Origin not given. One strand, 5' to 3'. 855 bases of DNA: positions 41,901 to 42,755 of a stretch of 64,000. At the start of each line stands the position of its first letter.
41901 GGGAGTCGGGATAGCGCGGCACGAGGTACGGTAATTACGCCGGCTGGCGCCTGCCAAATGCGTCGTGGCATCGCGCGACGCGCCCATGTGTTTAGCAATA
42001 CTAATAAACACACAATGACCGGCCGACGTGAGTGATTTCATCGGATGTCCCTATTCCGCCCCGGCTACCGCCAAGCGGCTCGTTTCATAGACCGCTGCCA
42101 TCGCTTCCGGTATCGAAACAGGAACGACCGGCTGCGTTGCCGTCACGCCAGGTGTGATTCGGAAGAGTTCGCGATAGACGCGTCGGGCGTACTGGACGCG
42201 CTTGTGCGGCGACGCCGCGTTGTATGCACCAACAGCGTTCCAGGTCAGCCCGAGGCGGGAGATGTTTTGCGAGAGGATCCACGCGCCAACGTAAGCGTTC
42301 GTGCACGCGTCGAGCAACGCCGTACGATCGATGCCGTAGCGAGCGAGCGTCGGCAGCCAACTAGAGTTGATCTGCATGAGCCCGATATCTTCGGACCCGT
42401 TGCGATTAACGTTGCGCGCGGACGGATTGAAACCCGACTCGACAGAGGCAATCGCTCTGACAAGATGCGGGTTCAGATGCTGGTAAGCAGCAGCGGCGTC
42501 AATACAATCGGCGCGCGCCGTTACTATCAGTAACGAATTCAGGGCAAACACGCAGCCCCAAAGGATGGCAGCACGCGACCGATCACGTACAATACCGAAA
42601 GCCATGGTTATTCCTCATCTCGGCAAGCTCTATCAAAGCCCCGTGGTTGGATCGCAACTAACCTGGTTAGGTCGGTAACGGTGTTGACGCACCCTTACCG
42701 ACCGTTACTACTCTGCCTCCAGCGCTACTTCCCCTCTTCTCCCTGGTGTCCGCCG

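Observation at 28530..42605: IncI/R64-type thin-pilus (type IVb) cluster fused to a VirB-type (MPF-T) conjugation operon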

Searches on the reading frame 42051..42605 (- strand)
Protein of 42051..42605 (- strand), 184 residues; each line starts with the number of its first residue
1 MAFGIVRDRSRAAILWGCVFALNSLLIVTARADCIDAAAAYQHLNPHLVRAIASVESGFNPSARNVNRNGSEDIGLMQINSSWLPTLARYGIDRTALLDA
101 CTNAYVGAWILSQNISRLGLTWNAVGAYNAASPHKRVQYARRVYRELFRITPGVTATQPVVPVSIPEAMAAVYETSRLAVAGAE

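Call 4: search_protein_families(library=pfam, proteins=[window:42051-42605:-], max_evalue=0.01)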
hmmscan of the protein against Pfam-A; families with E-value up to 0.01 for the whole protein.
window:42051-42605:- (184 aa): 2 families
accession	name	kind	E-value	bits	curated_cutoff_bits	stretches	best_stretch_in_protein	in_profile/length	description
PF01464.25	SLT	-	1.9e-21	76.3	21.3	1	33-134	1-100/117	Transglycosylase SLT domain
PF18896.5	SLT_3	-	8.7e-07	29.7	27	1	49-108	17-75/89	Lysozyme like domain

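Call 8: search_protein_families(library=ncbifam, proteins=[window:42051-42605:-], max_evalue=0.001)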
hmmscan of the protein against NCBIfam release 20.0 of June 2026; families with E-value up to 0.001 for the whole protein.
window:42051-42605:- (184 aa): 4 families
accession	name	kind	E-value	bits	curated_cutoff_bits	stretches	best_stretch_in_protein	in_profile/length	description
NF011856.0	PRK15328.1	equivalog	5e-34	117.1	208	1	25-149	12-141/160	type III secretion system invasion protein IagB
NF010463.0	PRK13888.1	equivalog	2.9e-13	50.3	246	1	30-143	13-127/211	conjugal transfer protein TrbN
NF012014.0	PRK15470.1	equivalog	0.00035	20.2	233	1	38-82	46-86/203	membrane-bound lytic murein transglycosylase EmtA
NF010438.0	PRK13864.1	equivalog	0.00051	19.6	212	0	67-114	87-131/245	type IV secretion system lytic transglycosylase VirB1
